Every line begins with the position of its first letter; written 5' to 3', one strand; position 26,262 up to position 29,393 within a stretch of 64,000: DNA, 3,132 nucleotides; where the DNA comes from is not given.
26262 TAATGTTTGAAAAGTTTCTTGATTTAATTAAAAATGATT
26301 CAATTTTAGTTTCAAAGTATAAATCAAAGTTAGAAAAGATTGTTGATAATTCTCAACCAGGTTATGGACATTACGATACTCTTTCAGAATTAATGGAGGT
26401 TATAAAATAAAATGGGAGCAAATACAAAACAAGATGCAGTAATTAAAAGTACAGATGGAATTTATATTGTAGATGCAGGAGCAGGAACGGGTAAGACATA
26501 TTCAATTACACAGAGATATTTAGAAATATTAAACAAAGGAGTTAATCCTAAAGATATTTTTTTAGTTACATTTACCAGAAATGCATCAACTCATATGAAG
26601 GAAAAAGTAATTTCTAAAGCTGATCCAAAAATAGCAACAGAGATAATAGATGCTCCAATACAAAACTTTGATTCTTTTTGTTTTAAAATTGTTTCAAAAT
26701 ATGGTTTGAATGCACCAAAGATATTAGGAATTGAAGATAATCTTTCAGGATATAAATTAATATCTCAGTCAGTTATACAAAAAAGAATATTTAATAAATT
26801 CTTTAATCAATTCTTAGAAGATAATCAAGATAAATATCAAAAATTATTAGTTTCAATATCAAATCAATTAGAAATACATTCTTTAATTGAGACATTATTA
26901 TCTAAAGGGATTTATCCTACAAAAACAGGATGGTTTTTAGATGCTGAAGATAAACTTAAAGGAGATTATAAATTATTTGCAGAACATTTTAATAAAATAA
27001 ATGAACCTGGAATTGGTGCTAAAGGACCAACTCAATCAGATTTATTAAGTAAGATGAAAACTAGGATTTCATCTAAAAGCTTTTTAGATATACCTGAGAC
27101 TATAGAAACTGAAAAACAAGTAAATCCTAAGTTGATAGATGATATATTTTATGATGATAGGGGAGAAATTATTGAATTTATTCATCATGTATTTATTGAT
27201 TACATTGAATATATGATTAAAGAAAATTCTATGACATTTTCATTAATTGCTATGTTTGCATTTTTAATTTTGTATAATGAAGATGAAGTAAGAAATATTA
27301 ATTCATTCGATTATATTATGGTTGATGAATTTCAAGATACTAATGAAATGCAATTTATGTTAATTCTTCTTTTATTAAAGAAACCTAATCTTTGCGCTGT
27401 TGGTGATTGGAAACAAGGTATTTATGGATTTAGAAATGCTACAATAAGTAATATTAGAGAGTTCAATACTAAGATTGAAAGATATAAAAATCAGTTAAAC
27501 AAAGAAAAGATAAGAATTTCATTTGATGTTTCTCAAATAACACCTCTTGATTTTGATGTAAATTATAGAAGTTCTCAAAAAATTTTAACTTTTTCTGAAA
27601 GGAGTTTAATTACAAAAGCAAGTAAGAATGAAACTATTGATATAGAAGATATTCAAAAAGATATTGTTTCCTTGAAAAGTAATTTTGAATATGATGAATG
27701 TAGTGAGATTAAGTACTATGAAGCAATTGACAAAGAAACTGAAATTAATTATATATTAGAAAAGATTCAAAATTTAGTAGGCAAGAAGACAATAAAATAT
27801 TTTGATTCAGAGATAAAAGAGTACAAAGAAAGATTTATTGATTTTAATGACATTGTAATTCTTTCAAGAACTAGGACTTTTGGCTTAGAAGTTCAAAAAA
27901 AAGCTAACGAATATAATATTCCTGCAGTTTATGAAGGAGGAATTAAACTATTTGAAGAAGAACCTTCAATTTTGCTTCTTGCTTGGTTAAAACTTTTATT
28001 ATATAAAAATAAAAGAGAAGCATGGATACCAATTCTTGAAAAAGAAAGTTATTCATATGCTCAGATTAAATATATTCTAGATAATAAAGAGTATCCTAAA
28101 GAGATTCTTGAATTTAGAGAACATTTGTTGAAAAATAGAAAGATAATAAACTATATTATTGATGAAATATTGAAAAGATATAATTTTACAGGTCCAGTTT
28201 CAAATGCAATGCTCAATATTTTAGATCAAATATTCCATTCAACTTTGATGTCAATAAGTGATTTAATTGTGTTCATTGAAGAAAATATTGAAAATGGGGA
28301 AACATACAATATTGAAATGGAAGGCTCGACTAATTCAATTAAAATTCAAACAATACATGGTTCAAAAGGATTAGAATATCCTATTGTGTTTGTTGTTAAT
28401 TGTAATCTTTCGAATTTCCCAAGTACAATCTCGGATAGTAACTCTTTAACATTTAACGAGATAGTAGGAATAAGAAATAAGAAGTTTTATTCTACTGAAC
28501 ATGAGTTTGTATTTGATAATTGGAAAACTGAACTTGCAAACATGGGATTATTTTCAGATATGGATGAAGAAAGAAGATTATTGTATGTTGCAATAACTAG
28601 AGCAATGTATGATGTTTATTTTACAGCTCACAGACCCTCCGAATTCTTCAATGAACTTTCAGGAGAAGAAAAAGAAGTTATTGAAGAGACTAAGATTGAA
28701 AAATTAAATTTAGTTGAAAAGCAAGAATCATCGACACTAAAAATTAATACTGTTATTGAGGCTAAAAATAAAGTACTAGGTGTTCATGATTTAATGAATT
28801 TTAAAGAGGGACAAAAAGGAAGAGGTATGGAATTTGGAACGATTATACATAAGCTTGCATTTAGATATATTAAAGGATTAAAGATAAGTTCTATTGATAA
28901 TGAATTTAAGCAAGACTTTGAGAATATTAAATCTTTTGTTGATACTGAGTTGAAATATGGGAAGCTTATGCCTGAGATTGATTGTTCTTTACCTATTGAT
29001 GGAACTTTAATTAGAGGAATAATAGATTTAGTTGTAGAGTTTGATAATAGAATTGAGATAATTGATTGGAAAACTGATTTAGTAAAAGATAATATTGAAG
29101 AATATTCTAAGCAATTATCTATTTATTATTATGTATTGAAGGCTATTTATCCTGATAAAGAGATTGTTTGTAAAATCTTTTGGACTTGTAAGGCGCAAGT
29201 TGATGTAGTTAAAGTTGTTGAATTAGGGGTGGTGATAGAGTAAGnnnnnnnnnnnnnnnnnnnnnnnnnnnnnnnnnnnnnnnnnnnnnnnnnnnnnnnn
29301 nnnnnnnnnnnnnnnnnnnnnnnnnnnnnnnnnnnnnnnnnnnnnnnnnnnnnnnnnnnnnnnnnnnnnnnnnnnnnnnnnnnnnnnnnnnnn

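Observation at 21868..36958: One 15-kb translationally coupled gene train linking a GHKL-peptidase, an AddAB-like helicase-nuclease pair, Wadjet and a PIN nuclease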

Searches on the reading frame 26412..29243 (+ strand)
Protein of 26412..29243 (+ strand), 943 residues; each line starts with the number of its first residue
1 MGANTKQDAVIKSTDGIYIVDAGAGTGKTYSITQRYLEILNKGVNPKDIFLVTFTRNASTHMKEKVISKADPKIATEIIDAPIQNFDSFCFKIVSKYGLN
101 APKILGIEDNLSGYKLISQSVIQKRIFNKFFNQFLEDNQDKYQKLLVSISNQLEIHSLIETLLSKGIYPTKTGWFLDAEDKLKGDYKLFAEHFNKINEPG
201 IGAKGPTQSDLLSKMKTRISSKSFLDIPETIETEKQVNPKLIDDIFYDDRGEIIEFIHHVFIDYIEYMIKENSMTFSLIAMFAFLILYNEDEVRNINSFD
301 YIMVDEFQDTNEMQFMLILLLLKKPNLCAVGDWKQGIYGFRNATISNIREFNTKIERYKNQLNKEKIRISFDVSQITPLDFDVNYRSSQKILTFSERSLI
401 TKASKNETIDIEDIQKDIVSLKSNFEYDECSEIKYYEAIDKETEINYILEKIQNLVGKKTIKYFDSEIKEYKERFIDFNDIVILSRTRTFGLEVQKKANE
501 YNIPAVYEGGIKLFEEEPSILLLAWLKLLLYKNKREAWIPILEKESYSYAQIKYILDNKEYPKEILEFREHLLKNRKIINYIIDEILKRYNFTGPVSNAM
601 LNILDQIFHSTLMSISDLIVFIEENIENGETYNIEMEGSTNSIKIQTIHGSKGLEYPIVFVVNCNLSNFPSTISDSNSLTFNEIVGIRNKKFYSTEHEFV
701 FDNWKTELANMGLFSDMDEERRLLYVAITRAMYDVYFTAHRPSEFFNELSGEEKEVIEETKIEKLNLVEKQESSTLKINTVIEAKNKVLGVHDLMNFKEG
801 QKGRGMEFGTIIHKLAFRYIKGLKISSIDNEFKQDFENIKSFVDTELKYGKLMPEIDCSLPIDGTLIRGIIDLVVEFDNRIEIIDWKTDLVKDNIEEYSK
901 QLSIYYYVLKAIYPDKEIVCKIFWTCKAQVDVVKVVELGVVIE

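Call 3: search_protein_families(library=pfam, proteins=[window:26412-29243:+], max_evalue=0.01)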
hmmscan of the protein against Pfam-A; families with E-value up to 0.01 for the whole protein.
window:26412-29243:+ (943 aa): 7 families
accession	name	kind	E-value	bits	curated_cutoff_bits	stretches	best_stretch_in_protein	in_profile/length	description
PF00580.27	UvrD-helicase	-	1.5e-47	163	23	1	4-354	2-269/271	UvrD/REP helicase N-terminal domain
PF13361.12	UvrD_C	-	2.8e-32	113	25.6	2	602-740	246-348/350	UvrD-like helicase C-terminal domain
PF13245.12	AAA_19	-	3.7e-16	59.9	25.1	1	8-341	3-134/134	AAA domain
PF13538.12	UvrD_C_2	-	1.2e-09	38.3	27.4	2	647-668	6-27/52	UvrD-like helicase C-terminal domain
PF12705.13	PDDEXK_1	-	1.1e-07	32.5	22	1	843-914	113-176/247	PD-(D/E)XK nuclease superfamily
PF01443.25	Viral_helicase1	-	0.00022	21.5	21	0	19-68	2-48/228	Viral superfamily 1 RNA helicase core domain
PF13604.12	AAA_30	-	0.0021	18.3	27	0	9-66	12-66/191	AAA domain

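Call 4: search_protein_families(library=padloc, proteins=[window:26412-29243:+], max_evalue=0.01)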
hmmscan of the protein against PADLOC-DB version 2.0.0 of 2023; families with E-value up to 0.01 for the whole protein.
window:26412-29243:+ (943 aa): 41 families (the best 25 are shown)
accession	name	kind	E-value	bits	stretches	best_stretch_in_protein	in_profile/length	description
PDLC03802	RTasHel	-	1.7e-36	124.3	2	3-131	6-122/675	DRT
PDLC00114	GajB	-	4.4e-35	119.3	3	216-377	134-295/635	UrvD helicase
PDLC00107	GajB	-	2e-34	117.2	3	257-506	172-414/587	UrvD helicase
PDLC00132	GajB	-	2.8e-33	113.5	3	257-516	171-389/625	UrvD helicase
PDLC00117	GajB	-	4.6e-31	106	3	259-419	177-322/604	UrvD helicase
PDLC00103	GajB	-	4e-28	96.7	2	255-741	166-578/612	UrvD helicase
PDLC00127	GajB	-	2.3e-20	70.6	3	254-396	155-286/594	UrvD helicase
PDLC00123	GajB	-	7.6e-20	69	2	259-676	136-475/540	UrvD helicase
PDLC00104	GajB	-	1.5e-19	68.1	1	270-368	135-235/574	UrvD helicase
PDLC00136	GajB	-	2.2e-19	67.8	2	299-363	207-272/570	UrvD helicase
PDLC00144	GajB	-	2e-17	61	2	9-124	21-132/559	UrvD helicase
PDLC00116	GajB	-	2.1e-17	61.1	2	272-373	131-235/557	UrvD helicase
PDLC00112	GajB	-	2.7e-17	60.6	2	299-357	212-271/581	UrvD helicase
PDLC00134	GajB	-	5.5e-17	60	2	263-462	172-347/431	UrvD helicase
PDLC00119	GajB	-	1.4e-16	58.6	1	250-364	169-286/565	UrvD helicase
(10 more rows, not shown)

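Call 5: search_protein_families(library=ncbifam, proteins=[window:26412-29243:+], max_evalue=0.01)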
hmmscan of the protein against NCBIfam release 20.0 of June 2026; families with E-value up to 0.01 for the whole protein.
window:26412-29243:+ (943 aa): 14 families
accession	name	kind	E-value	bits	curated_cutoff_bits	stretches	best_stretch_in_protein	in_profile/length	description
TIGR01073.1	pcrA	equivalog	3.5e-47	161.2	911.2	4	255-528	164-394/725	DNA helicase PcrA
TIGR02785.1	addA_Gpos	equivalog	3.9e-43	147.5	707.65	4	260-509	344-607/1234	helicase-exonuclease AddAB subunit AddA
TIGR02784.1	addA_alphas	equivalog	4.6e-42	144.5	860.75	4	603-734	737-864/1138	double-strand break repair helicase AddA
TIGR00609.1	recB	equivalog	2.7e-40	138.4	696.05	3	296-765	369-835/1175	exodeoxyribonuclease V subunit beta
TIGR01074.1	rep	equivalog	3.3e-34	118.2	951.45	3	254-543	160-406/668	DNA helicase Rep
NF008743.0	PRK11773.1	equivalog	2.6e-31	108.7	965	4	253-459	166-344/720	DNA helicase II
TIGR01075.1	uvrD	equivalog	1e-30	106.7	1144.45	4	254-537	162-401/715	DNA helicase II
NF010485.0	PRK13909.1-2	equivalog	2.6e-30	105.4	650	2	265-934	293-908/909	RecB-like helicase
NF008172.0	PRK10919.1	equivalog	6.6e-27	94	1168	2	3-151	3-141/673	DNA helicase Rep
NF008276.0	PRK11054.1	equivalog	9e-26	90.5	543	3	5-109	200-298/684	DNA helicase IV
NF008128.0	PRK10876.1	equivalog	1.3e-20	72.8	1697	2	299-507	378-580/1181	exodeoxyribonuclease V subunit beta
NF010487.0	PRK13909.1-4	equivalog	7.2e-20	70.9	759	3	20-135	9-112/924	RecB-like helicase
NF010484.0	PRK13909.1-1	equivalog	6.6e-12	44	1074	2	19-68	9-58/945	RecB-like helicase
NF041254.1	motor_HelR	exception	0.0019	16.6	750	0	5-30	190-216/706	RNA polymerase recycling motor ATPase HelR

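Call 24: find_homologous_proteins(query=window:26412-29243:+, max_evalue=1e-30)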
Query window:26412-29243:+ (943 aa): 813 proteins with E <= 1e-30 among 8000 candidates; the best 120 are listed.
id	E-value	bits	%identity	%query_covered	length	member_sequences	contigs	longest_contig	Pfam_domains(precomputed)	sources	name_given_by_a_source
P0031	0.0e+0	1947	92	100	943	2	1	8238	PF13538.13,PF12705.14,PF13361.13,PF13245.13,PF00580.28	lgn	-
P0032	0.0e+0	1721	82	99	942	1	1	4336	PF13538.13,PF12705.14,PF13361.13,PF13245.13,PF00580.28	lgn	-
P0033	0.0e+0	1689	79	100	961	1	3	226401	PF13538.13,PF12705.14,PF01443.25,PF13361.13,PF13245.13,PF00580.28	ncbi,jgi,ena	-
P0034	0.0e+0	1599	75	100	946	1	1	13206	PF13538.13,PF12705.14,PF01443.25,PF13361.13,PF13245.13,PF00580.28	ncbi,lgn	-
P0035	0.0e+0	1542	74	99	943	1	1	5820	PF13538.13,PF12705.14,PF13361.13,PF13245.13,PF00580.28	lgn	-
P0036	0.0e+0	1497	71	100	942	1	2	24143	PF13538.13,PF12705.14,PF01443.25,PF13361.13,PF13245.13,PF00580.28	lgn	-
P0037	0.0e+0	1492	70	100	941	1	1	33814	PF13538.13,PF12705.14,PF13361.13,PF13245.13,PF00580.28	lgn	-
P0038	0.0e+0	1381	66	99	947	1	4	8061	PF13538.13,PF12705.14,PF01443.25,PF13361.13,PF13245.13,PF00580.28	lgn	-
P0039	0.0e+0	1366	66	100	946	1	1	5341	PF13538.13,PF12705.14,PF13361.13,PF13245.13,PF00580.28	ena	-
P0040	0.0e+0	1292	61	99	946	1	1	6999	PF13538.13,PF12705.14,PF13361.13,PF13245.13,PF00580.28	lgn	-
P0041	0.0e+0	1241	61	100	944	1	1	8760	PF13538.13,PF12705.14,PF01443.25,PF13361.13,PF13245.13,PF00580.28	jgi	-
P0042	0.0e+0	1208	60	98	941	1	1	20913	PF13538.13,PF12705.14,PF01443.25,PF13361.13,PF13245.13,PF00580.28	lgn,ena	-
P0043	0.0e+0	1177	56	99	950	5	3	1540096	PF13538.13,PF01443.25,PF13361.13,PF13245.13,PF00580.28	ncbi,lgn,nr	ncbi:UvrD-helicase domain-containing protein [Candidatus Woesearchaeota archaeon]|nr:UvrD-helicase d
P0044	6.1e-298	1009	52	99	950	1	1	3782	PF13538.13,PF01443.25,PF13361.13,PF13245.13,PF00580.28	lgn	-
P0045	1.3e-271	922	49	100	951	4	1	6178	PF13538.13,PF01443.25,PF13361.13,PF13245.13,PF00580.28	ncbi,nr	ncbi:MAG: UvrD-helicase domain-containing protein [Nanoarchaeales archaeon]|nr:UvrD-helicase domain-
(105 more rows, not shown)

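Call 26: find_related_loci(query=A1, collection=genome_contigs, flank=10000)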
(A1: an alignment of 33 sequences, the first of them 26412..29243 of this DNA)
Query A1 (943 aa) in genome_contigs; peptide patterns used: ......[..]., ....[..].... (x = any residue, [..] = any of these).
598 stretches matched a pattern (row limit reached: there are more); 553 encode a relative of the query (tblastn E <= 1e-3); the best 80 are kept; 80 distinct loci.
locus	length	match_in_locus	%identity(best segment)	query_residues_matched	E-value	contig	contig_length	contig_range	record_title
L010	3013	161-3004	61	1-938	0e+0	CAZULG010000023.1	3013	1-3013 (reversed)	MAG TPA_asm: uncultured Methanosarcinales archaeon isolate SRP252850_co1_174 genome assembly, contig: NODE_60112_length_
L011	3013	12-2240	61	189-933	0e+0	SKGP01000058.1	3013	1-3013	MAG: Candidatus Woesearchaeota archaeon isolate CSBr16_154 CSBr16-65538, whole genome shotgun sequence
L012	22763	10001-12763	38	3-929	0e+0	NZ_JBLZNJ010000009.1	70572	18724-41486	Halorubrum sp. SY-15 Scaffold8_1, whole genome shotgun sequence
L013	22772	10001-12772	37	4-932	0e+0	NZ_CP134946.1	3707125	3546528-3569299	Halobellus marinus strain DFY28 chromosome, complete genome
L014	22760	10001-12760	37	6-929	0e+0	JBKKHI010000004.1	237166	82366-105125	Natrialbaceae archaeon A-arb3/5 NODE_4_length_237166_cov_156.455078, whole genome shotgun sequence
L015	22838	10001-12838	38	1-943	0e+0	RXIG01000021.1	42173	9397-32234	MAG: archaeon isolate NM3 k119_86008_flag_0_multi_48.9702_len_42173, whole genome shotgun sequence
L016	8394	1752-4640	40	7-926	0e+0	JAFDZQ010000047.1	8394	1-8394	MAG: Bacteroidetes bacterium isolate SZAS-88 BACT-KAN-9__47__length-8394, whole genome shotgun sequence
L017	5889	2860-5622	39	1-930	0e+0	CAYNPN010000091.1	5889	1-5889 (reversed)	MAG TPA_asm: Candidatus Hadarchaeota archaeon isolate ERP127260_co1_66 genome assembly, contig: NODE_6339_length_5889_co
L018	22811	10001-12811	38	4-942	0e+0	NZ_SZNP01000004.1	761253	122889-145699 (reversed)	Halorussus salinisoli strain LT46 Scaffold3_1, whole genome shotgun sequence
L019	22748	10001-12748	38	4-925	0e+0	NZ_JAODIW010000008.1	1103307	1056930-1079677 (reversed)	Halobium salinum strain YJ-8-S platanus_K_default_8, whole genome shotgun sequence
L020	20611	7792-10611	37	2-943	0e+0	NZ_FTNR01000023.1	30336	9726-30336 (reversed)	Natronorubrum thiooxidans strain HArc-T, whole genome shotgun sequence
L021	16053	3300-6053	37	4-925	0e+0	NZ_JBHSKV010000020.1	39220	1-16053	Halorubrum glutamatedens strain CGMCC 1.16026 platanus_K_default_20, whole genome shotgun sequence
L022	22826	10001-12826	38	4-943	0e+0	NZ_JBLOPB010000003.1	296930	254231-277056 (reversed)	Haloferax sp. DFSO52 DFSO52_ctg003, whole genome shotgun sequence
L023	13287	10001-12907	38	1-926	0e+0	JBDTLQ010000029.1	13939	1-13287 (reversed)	MAG: Ignavibacteria bacterium isolate cluster3_bin.105 NODE_17805_length_13939_cov_5.052867, whole genome shotgun sequen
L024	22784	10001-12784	37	4-935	0e+0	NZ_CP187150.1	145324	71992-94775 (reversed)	Haloarcula salina strain MBLA0135 plasmid p5, complete sequence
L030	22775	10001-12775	37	4-928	0e+0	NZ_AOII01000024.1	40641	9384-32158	Natrinema pallidum DSM 3751 contig_24, whole genome shotgun sequence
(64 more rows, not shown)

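Call 29: find_encoding_contigs(protein=P0033, flank=10000, max_places=3)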
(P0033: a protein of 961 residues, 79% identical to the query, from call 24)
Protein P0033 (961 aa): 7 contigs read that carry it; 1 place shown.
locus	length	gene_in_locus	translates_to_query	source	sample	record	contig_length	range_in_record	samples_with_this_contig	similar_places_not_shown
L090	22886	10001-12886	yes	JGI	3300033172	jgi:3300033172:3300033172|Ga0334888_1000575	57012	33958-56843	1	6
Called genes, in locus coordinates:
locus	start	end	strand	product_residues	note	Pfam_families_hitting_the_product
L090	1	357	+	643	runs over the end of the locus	PF15418:DUF4625 (faint)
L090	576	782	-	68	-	PF00313:CSD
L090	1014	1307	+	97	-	PF00145:DNA_methylase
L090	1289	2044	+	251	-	PF00145:DNA_methylase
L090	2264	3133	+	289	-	PF00348:polyprenyl_synt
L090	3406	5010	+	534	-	PF04851:ResIII, PF00270:DEAD, PF00271:Helicase_C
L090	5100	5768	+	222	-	PF03575:Peptidase_S51, PF07685:GATase_3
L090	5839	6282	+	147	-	-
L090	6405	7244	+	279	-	PF02498:Bro-N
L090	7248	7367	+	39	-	-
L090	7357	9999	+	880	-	PF12705:PDDEXK_1 (faint)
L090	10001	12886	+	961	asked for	PF00580:UvrD-helicase, PF01443:Viral_helicase1 (faint), PF13245:AAA_19, PF13361:UvrD_C, PF13538:UvrD_C_2 (faint), PF12705:PDDEXK_1 (weak)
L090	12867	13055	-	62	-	-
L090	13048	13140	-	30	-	-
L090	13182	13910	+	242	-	PF00459:Inositol_P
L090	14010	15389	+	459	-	PF13173:AAA_14, PF13635:DUF4143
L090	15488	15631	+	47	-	-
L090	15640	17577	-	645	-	PF05048:NosD, PF13229:Beta_helix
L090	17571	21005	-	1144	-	-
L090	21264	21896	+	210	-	PF01909:NTP_transf_2, PF18765:Polbeta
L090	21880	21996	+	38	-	-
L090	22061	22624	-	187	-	PF00300:His_Phos_1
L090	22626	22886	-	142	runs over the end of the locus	?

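Call 30: find_encoding_contigs(protein=P0037, flank=10000, max_places=3)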
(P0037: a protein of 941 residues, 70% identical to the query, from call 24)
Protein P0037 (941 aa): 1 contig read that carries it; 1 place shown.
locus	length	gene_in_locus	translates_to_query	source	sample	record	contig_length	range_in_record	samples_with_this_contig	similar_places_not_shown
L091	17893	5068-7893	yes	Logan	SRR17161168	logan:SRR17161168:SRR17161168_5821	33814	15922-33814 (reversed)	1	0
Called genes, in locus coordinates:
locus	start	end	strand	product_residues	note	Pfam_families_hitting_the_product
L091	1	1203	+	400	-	?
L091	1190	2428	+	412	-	PF10117:McrBC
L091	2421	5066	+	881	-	PF12705:PDDEXK_1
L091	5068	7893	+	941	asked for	PF00580:UvrD-helicase, PF13245:AAA_19, PF13361:UvrD_C, PF13538:UvrD_C_2 (faint), PF12705:PDDEXK_1 (weak)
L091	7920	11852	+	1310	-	PF18501:REC1, PF21918:cas_Cpf1_2nd, PF22222:Cpf1_PI-like, PF18516:RuvC_1, PF18510:NUC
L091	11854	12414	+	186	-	PF01930:Cas_Cas4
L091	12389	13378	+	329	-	PF01867:Cas_Cas1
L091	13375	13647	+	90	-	PF09827:CRISPR_Cas2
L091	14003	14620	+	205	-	PF12686:DUF3800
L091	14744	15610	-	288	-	PF01625:PMSR, PF01641:SelR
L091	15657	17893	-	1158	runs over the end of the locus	PF10102:DUF2341, PF13385:Laminin_G_3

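Call 48: search_solved_structures(query=L090:7357-9999:+, max_evalue=1)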
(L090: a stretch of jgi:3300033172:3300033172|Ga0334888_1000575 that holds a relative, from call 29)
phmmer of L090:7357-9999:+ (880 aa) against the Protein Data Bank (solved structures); distinct sequences matched with E-value up to 1: 0.

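Call 49: search_solved_structures(query=A1, max_evalue=1e-10)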
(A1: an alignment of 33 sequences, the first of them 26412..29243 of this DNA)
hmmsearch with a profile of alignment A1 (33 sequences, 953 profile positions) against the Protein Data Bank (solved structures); distinct sequences matched with E-value up to 1e-10: 22.
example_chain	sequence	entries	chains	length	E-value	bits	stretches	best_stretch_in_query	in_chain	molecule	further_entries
1pjr_A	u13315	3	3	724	8.5e-63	215.8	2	256-680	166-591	PCRA | ATP-DEPENDENT HELICASE PCRA | HELICASE PCRA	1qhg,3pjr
9dci_A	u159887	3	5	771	3.2e-56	194.1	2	240-548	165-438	ATP-dependent DNA helicase UvrD1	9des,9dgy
3u44_A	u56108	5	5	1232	3.2e-51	177.5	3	302-547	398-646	ATP-dependent helicase/nuclease subunit A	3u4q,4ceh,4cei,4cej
1uaa_A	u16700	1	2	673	1.4e-50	175.4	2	5-101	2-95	PROTEIN (ATP-DEPENDENT DNA HELICASE REP.)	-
4c2u_A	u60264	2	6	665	1.3e-48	168.9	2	302-360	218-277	DNA HELICASE II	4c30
4c2t_A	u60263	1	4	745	2.7e-48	167.8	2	302-360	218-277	DNA HELICASE II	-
2pjr_A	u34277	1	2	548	1.3e-47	165.6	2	256-548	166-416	PROTEIN (HELICASE PCRA)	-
3lfu_A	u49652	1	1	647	8.3e-47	162.9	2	264-359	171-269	DNA helicase II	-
2is1_A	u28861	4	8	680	1.3e-46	162.2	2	264-359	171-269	DNA helicase II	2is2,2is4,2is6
6ppu_B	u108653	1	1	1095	5.3e-37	130.5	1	615-747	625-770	UvrD/REP helicase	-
7sjr_B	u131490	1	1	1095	2.2e-36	128.4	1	615-747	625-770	DNA helicase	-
6ppr_B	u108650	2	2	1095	8e-36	126.6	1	615-747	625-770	UvrD/REP helicase | DNA 3'-5' helicase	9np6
6ppj_B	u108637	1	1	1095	2.1e-35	125.2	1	615-747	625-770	UvrD/REP helicase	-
1w36_B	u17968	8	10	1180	9.9e-27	96.5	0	474-670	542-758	EXODEOXYRIBONUCLEASE V BETA CHAIN | RecBCD enzyme subunit RecB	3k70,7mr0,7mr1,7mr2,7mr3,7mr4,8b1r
5mbv_B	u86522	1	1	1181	1e-26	96.5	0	474-670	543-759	RecBCD enzyme subunit RecB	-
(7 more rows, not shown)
